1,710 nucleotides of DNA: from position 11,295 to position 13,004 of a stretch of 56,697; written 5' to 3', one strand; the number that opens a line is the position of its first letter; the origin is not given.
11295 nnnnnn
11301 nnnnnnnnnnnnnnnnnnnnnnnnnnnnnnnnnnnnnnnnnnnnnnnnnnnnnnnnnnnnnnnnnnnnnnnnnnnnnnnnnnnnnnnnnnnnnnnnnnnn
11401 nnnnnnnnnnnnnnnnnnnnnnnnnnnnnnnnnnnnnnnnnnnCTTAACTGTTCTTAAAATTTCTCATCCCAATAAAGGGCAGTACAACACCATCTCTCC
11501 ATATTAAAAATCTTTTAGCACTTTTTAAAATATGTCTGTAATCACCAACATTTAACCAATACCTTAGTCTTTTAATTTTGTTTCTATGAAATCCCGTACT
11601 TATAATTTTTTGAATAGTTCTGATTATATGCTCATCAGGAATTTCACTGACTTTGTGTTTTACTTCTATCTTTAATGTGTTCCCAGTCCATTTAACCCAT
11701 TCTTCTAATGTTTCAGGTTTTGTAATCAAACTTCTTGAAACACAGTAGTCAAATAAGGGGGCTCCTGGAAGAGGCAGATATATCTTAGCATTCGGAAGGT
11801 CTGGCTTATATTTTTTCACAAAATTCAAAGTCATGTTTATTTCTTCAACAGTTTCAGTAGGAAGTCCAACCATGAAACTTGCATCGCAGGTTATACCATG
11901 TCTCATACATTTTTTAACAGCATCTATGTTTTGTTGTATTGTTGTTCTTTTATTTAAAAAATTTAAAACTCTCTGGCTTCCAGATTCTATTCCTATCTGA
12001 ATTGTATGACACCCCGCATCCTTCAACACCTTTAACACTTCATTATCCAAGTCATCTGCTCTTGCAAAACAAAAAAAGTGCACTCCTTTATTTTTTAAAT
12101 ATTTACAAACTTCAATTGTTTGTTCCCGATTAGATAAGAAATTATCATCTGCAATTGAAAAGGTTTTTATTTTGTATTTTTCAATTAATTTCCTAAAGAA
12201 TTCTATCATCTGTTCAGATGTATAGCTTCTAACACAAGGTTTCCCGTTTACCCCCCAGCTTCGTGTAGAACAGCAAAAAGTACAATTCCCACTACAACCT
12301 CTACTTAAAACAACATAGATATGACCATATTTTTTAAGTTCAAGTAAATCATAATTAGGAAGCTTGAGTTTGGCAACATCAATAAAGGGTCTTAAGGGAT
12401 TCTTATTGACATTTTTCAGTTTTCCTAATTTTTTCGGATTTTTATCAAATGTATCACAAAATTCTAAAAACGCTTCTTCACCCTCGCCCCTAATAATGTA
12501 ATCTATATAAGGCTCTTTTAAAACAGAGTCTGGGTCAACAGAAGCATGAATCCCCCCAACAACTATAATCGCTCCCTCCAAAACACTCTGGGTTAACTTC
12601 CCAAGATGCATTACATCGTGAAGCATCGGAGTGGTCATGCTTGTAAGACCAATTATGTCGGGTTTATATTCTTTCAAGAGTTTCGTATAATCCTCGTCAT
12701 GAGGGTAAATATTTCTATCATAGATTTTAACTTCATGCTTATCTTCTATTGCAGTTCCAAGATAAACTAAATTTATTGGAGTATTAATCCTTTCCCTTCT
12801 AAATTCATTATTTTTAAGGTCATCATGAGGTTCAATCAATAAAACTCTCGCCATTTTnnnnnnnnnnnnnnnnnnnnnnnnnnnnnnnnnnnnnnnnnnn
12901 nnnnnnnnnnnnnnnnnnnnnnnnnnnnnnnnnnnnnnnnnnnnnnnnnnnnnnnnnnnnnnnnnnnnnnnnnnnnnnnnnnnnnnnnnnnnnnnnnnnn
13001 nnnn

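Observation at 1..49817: Extreme concentration of radical SAM enzymes (13 complete + 1 truncated) in one about 50-kb island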

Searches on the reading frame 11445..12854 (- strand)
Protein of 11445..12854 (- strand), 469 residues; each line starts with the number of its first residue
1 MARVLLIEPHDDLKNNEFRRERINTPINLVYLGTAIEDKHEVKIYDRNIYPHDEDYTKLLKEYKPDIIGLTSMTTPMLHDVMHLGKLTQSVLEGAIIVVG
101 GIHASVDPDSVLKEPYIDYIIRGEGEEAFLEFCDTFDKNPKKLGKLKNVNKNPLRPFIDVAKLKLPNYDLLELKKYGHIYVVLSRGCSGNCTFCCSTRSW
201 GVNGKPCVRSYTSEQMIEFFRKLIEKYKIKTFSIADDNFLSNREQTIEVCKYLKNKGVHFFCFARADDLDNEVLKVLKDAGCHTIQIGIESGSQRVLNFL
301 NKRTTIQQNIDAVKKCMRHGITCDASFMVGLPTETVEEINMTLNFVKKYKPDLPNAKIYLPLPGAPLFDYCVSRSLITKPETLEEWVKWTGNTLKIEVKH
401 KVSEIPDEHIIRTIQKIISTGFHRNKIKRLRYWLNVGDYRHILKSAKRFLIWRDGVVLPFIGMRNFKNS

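Call 4: search_protein_families(library=pfam, proteins=[window:11445-12854:-], max_evalue=0.01)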
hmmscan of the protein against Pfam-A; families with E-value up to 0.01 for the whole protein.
window:11445-12854:- (469 aa): 3 families
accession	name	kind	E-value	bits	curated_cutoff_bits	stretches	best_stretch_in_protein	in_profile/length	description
PF04055.27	Radical_SAM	-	2.3e-26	93.4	29.5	1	182-346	2-166/166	Radical SAM superfamily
PF02310.24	B12-binding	-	1.9e-22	79.8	32.1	1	25-131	13-119/121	B12 binding domain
PF19864.5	Radical_SAM_N2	-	0.0013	18.7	29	1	95-142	87-131/151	Radical SAM proteins, N-terminal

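Call 10: search_protein_families(library=ncbifam, proteins=[window:11445-12854:-], max_evalue=0.001)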
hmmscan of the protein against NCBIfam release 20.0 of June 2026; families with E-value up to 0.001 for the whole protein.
window:11445-12854:- (469 aa): 39 families (the best 25 are shown)
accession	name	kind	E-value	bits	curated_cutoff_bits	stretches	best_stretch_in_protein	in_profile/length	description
TIGR02026.1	BchE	equivalog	2.6e-48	165.1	481.35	1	3-378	1-394/497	magnesium-protoporphyrin IX monomethyl ester anaerobic oxidative cyclase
TIGR03471.1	HpnJ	equivalog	2.8e-38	132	577.6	1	71-426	75-437/472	hopanoid biosynthesis associated radical SAM protein HpnJ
NF050148.1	rSAM_ApyD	equivalog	3.6e-34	118.2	750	1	38-370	38-392/645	RiPP biosynthesis radical SAM protein ApyD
TIGR04013.1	B12_SAM_MJ_1487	hypoth_equivalog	1.3e-31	109.8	251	1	58-371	36-357/382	TIGR04013 family B12-binding domain/radical SAM domain-containing protein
TIGR04479.1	bcpD_PhpK_rSAM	subfamily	1.7e-30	105.9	600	1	28-366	74-426/504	PhpK family radical SAM P-methyltransferase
TIGR04072.2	rSAM_ladder_B12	equivalog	1.2e-29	103.3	360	1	34-383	26-384/443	lipid biosynthesis B12-binding/radical SAM protein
TIGR04014.1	B12_SAM_MJ_0865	equivalog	1.7e-28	99.6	360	1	56-374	30-361/434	methyl-coenzyme M reductase glutamine C-methyltransferase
TIGR03975.1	rSAM_ocin_1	subfamily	3.9e-27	95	281.85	1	44-345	108-426/606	RiPP maturation radical SAM C-methyltransferase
TIGR04367.1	HpnR_B12_rSAM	equivalog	7.4e-27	94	650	1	25-369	21-371/490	hopanoid C-3 methylase HpnR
TIGR04385.1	B12_rSAM_cofa1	equivalog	1.9e-26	93.3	450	1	15-348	10-363/438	B12 lower ligand biosynthesis radical SAM protein BzaD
NF038361.1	rSAM_Sden_1168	equivalog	3e-26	92.1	575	1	51-383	127-485/560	Sden_1168 family B12-binding radical SAM P-methyltransferase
NF033070.1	rSAM_AprD4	equivalog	1.2e-21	77.2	500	1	157-377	167-396/456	AprD4 family radical SAM diol-dehydratase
NF040542.1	rSAM_RCCLKC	equivalog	1.3e-16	60.8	450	1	26-348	13-349/423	arsinothricin biosynthesis radical SAM protein ArsL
TIGR00089.1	TIGR00089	subfamily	2e-15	56.5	251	1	84-367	59-336/429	MiaB/RimO family radical SAM methylthiotransferase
TIGR04190.1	B12_SAM_Ta0216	equivalog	1.5e-14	53.5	500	1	176-356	217-401/554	TIGR04190 family B12-binding domain/radical SAM domain protein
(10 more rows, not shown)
